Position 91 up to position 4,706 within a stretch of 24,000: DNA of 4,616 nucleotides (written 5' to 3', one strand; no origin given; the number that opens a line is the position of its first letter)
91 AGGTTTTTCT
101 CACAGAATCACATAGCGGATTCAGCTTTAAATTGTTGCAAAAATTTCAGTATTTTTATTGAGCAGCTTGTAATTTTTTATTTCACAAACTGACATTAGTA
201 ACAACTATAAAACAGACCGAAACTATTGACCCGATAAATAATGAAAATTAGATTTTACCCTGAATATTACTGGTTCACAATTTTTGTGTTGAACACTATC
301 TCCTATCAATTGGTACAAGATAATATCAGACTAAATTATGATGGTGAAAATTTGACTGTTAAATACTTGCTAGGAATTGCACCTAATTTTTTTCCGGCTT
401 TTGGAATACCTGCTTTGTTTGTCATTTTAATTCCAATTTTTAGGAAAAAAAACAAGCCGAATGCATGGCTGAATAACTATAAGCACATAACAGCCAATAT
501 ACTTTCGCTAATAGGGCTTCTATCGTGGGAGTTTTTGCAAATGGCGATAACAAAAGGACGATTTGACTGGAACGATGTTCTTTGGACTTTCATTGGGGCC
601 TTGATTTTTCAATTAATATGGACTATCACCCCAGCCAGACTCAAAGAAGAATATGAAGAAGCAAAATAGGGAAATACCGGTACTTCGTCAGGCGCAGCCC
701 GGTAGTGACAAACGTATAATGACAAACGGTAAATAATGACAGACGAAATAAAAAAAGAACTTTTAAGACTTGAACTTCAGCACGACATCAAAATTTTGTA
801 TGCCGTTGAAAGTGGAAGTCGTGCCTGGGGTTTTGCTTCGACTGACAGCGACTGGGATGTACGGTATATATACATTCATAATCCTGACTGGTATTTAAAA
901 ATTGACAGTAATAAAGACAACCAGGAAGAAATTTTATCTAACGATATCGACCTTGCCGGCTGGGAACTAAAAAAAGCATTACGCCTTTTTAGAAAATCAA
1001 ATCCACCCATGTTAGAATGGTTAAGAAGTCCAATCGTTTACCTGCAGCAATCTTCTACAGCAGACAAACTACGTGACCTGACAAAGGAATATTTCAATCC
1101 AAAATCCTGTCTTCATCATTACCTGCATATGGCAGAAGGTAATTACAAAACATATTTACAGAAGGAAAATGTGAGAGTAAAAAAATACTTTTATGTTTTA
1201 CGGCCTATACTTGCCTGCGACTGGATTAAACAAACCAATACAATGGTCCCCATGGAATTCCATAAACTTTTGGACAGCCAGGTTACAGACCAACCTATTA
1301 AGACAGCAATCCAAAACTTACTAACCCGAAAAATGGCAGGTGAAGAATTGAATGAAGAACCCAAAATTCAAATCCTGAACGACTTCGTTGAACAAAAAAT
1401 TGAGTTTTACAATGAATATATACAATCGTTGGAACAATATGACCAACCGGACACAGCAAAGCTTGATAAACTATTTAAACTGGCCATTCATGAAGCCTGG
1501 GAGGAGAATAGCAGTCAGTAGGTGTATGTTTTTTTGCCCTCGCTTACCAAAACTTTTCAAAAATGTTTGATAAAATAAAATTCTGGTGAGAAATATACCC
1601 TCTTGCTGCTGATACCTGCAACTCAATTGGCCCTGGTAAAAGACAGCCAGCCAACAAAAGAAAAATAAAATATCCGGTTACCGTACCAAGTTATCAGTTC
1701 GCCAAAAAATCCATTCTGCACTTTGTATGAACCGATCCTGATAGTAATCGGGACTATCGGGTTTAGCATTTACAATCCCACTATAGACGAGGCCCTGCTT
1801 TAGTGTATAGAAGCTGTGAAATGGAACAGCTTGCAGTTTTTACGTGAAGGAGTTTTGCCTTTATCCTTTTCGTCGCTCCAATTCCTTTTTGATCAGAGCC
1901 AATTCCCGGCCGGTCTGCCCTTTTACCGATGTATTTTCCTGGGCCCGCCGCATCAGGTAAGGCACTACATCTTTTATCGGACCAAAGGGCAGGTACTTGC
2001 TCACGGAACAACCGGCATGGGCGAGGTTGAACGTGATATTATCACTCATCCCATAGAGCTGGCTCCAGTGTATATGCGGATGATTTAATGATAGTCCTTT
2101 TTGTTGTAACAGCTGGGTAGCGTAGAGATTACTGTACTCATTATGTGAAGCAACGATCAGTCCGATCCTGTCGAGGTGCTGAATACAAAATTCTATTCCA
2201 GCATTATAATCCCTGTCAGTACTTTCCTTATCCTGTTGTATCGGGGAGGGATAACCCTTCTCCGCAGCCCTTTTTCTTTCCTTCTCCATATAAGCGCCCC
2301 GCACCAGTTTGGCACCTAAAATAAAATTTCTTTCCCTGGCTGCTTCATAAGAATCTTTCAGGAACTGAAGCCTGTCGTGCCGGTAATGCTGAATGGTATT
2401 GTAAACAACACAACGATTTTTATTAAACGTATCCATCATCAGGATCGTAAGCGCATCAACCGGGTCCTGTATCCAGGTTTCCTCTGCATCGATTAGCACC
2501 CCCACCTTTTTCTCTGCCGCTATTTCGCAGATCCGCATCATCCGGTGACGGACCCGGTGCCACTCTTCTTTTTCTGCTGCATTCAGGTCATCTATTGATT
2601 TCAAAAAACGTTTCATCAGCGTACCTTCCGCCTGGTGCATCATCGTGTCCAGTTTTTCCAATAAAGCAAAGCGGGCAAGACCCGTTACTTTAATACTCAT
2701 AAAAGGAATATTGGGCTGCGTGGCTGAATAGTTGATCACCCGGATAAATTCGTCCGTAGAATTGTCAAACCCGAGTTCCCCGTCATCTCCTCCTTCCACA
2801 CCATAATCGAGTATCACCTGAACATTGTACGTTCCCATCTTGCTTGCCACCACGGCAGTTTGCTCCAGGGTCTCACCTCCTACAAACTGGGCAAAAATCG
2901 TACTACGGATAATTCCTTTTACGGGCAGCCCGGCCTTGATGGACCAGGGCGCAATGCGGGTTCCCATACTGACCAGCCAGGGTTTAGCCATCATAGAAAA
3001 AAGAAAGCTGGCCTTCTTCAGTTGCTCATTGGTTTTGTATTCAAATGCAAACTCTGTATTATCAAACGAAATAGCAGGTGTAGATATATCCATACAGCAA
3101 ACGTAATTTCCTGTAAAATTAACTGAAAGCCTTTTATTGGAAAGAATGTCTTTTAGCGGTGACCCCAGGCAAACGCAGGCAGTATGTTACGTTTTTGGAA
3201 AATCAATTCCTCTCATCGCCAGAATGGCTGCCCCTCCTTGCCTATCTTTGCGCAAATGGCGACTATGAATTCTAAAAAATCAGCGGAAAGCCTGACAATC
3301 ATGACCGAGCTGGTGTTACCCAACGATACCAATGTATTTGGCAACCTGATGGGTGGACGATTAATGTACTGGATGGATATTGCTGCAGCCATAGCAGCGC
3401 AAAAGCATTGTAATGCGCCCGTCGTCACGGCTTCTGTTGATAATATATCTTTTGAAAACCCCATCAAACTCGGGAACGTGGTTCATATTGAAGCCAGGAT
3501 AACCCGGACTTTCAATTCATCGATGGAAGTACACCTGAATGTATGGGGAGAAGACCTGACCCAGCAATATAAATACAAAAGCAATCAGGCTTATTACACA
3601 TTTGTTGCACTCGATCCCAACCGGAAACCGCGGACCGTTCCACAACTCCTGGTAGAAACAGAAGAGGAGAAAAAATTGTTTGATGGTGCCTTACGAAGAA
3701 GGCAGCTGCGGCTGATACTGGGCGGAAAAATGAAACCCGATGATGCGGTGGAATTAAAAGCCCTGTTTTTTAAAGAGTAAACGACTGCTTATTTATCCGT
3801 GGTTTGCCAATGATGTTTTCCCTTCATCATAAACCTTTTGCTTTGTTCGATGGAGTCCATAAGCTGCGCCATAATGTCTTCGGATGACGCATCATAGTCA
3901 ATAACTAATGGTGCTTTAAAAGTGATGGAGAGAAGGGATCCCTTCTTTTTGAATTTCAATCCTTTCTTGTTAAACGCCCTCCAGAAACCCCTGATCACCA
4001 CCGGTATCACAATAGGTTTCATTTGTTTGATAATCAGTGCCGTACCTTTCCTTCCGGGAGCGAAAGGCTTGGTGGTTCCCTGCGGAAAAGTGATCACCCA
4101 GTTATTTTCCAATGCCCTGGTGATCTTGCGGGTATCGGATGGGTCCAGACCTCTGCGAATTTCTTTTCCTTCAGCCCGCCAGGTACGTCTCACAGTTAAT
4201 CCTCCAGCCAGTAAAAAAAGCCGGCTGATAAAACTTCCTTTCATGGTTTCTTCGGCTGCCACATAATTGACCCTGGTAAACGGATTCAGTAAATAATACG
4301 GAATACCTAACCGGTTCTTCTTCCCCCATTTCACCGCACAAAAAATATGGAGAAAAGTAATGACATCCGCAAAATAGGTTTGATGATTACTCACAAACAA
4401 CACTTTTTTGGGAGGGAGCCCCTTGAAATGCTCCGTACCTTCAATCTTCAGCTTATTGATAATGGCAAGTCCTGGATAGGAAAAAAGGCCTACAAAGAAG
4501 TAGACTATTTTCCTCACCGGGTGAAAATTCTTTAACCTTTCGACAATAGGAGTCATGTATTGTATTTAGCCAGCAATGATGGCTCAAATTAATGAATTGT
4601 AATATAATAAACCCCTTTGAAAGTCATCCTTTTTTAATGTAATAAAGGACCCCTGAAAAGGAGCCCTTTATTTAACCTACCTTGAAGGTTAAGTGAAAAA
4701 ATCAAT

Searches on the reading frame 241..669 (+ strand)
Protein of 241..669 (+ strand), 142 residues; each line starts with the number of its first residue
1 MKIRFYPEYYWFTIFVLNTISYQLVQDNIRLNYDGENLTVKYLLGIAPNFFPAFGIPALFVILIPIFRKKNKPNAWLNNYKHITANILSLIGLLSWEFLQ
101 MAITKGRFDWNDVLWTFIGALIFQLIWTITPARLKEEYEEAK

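Call 63: search_protein_families(library=pfam, proteins=[window:241-669:+], max_evalue=0.001)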
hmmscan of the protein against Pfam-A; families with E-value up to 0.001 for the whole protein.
window:241-669:+ (142 aa): 1 family
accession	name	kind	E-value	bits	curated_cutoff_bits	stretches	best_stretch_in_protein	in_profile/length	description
PF04892.17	VanZ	-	4.7e-06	27.7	30.1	1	52-129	64-124/126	VanZ like family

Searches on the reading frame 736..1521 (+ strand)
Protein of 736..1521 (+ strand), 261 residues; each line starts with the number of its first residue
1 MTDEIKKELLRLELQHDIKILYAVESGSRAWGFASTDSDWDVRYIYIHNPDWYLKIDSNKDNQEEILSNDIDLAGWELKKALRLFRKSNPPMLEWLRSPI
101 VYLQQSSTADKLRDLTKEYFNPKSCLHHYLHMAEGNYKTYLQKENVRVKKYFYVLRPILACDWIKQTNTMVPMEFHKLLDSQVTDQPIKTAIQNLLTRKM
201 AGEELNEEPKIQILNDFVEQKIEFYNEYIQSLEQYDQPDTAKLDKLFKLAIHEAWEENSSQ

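Call 6: search_protein_families(library=ncbifam, proteins=[window:736-1521:+], max_evalue=0.0001)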
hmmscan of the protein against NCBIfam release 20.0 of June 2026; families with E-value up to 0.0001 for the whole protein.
window:736-1521:+ (261 aa): 0 families

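Call 63: search_protein_families(library=pfam, proteins=[window:736-1521:+], max_evalue=0.001)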
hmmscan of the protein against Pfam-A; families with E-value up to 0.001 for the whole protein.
window:736-1521:+ (261 aa): 1 family
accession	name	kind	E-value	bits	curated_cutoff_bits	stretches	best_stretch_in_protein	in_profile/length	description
PF10127.15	RlaP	-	6.3e-93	311.5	23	1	1-247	1-247/249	RNA repair pathway DNA polymerase beta family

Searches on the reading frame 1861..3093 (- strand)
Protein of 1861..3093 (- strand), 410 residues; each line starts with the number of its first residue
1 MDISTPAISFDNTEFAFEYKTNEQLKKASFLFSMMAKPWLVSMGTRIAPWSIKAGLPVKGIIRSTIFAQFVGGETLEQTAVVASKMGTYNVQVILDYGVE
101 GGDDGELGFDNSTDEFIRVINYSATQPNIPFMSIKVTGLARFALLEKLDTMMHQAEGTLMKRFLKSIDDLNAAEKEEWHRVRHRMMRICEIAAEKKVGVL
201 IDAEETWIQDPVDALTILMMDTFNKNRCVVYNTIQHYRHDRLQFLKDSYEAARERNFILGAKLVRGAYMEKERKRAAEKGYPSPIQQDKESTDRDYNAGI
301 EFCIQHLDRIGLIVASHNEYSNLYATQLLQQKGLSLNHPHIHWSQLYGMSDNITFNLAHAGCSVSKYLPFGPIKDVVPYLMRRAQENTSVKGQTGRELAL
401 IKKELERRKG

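Call 6: search_protein_families(library=ncbifam, proteins=[window:1861-3093:-], max_evalue=0.0001)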
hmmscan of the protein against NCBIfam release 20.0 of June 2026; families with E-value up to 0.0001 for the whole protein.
window:1861-3093:- (410 aa): 3 families
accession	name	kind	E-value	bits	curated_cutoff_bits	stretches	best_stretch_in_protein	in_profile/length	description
NF008869.0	PRK11904.1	equivalog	7.8e-21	73.6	747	1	177-388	266-474/1042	bifunctional proline dehydrogenase/L-glutamate gamma-semialdehyde dehydrogenase PutA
NF045947.1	ProDh_Thermus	equivalog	1.5e-07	30.9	500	0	262-387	184-293/307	proline dehydrogenase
NF008772.0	PRK11809.1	equivalog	6e-05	20.8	1750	1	183-388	351-561/1318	trifunctional transcriptional regulator/proline dehydrogenase/L-glutamate gamma-semialdehyde dehydrogenase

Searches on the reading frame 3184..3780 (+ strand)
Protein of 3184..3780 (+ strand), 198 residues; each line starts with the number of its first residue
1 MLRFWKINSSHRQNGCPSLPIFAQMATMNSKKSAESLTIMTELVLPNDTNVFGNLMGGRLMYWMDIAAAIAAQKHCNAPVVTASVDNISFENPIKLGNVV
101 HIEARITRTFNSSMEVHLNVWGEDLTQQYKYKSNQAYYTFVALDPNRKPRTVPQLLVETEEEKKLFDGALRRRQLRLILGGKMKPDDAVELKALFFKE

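Call 6: search_protein_families(library=ncbifam, proteins=[window:3184-3780:+], max_evalue=0.0001)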
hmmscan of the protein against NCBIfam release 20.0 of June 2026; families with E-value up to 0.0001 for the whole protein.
window:3184-3780:+ (198 aa): 1 family
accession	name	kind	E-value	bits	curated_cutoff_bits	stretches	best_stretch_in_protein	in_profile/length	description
NF007970.0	PRK10694.1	equivalog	1.5e-23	83.1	162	1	38-154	12-131/133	acyl-CoA thioester hydrolase YciA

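Call 63: search_protein_families(library=pfam, proteins=[window:3184-3780:+], max_evalue=0.001)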
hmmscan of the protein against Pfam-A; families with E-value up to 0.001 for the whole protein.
window:3184-3780:+ (198 aa): 1 family
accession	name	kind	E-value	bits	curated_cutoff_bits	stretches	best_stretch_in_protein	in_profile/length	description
PF03061.28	4HBT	-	1.6e-18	67.2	20.6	1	52-125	1-75/79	Thioesterase superfamily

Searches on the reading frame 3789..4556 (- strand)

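Call 6: search_protein_families(library=ncbifam, proteins=[window:3789-4556:-], max_evalue=0.0001)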
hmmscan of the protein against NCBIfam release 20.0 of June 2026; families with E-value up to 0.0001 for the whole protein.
window:3789-4556:- (255 aa): 0 families

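Call 63: search_protein_families(library=pfam, proteins=[window:3789-4556:-], max_evalue=0.001)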
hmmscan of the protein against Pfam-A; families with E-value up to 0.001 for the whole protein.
window:3789-4556:- (255 aa): 1 family
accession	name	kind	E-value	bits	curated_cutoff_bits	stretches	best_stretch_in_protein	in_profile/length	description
PF01553.26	Acyltransferase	-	7.1e-08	32.8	23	1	39-188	5-131/132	Acyltransferase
